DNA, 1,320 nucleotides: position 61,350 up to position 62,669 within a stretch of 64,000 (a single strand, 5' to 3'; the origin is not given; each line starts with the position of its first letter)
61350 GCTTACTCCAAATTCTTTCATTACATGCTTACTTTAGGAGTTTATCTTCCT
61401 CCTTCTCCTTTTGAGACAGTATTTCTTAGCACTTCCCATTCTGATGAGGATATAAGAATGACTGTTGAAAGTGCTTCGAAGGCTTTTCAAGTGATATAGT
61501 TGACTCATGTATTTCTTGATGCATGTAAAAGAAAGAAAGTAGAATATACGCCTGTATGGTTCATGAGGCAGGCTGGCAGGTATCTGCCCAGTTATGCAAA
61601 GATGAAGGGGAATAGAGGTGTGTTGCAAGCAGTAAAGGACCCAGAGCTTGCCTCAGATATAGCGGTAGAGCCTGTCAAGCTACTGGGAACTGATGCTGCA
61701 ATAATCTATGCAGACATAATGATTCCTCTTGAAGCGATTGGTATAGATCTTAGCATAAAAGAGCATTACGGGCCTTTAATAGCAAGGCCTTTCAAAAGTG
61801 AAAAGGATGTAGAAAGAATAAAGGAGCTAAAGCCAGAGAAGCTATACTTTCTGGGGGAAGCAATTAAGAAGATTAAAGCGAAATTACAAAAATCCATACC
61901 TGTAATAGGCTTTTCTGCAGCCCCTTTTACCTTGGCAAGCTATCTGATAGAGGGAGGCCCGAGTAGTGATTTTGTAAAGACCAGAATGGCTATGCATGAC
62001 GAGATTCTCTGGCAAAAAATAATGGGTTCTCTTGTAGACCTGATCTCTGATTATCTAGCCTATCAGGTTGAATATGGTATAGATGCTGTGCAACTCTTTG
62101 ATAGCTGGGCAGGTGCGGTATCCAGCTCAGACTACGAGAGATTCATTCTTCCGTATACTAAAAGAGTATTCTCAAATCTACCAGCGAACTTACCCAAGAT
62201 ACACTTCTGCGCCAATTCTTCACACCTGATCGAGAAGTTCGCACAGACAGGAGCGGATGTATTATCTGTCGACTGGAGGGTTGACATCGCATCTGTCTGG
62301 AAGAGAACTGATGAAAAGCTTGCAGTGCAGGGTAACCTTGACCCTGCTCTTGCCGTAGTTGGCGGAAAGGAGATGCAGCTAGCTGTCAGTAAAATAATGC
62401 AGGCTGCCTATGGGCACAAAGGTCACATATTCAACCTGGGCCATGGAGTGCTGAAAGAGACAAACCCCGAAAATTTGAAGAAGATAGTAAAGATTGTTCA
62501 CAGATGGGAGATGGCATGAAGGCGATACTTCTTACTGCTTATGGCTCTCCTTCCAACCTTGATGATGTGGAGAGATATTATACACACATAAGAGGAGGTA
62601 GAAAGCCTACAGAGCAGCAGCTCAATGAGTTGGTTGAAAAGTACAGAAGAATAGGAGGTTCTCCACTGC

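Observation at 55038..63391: Contiguous tetR-hemA-C-D-B-hemQ-hemL-hemE-hemH cluster: a coproporphyrin-type heme pathway in an archaeal genome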

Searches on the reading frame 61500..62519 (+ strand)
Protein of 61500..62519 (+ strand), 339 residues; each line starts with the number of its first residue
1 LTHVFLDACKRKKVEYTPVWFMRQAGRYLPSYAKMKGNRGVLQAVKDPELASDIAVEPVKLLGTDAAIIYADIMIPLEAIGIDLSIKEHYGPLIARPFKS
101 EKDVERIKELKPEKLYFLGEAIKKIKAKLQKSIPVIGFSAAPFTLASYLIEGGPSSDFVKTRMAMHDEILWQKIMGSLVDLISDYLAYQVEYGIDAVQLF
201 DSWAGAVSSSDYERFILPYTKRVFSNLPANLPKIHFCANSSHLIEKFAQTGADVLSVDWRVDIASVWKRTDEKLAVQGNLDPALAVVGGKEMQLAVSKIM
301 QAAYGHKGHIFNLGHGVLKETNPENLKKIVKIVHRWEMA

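Call 3: search_protein_families(library=pfam, proteins=[window:61500-62519:+])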
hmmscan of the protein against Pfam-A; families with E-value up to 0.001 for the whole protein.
window:61500-62519:+ (339 aa): 1 family
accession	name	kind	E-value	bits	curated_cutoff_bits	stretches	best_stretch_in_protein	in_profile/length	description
PF01208.23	URO-D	-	3.1e-108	362.3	23.9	1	5-336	6-346/346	Uroporphyrinogen decarboxylase (URO-D)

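Call 4: search_protein_families(library=ncbifam, proteins=[window:61500-62519:+])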
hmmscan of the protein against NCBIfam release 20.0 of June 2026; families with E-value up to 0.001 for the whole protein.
window:61500-62519:+ (339 aa): 5 families
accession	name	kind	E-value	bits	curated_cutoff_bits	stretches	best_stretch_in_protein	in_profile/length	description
TIGR01464.1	hemE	equivalog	3.4e-113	378.1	302.95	1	5-334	2-337/338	uroporphyrinogen decarboxylase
TIGR01463.1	mtaA_cmuA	subfamily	3.1e-34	118.7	235.4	1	35-333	36-335/340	MtaA/CmuA family methyltransferase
NF004889.0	PRK06252.1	subfamily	1.3e-30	106.6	244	1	5-337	10-337/340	methylcobalamin:coenzyme M methyltransferase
NF041608.1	methylcob_mtaseMtbA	equivalog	7.4e-24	84.5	600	1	43-336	45-337/339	methylcobamide:CoM methyltransferase MtbA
NF040654.1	MtaA_Meth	equivalog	1.8e-21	76.5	400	1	5-331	7-330/337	methylcobamide:CoM methyltransferase MtaA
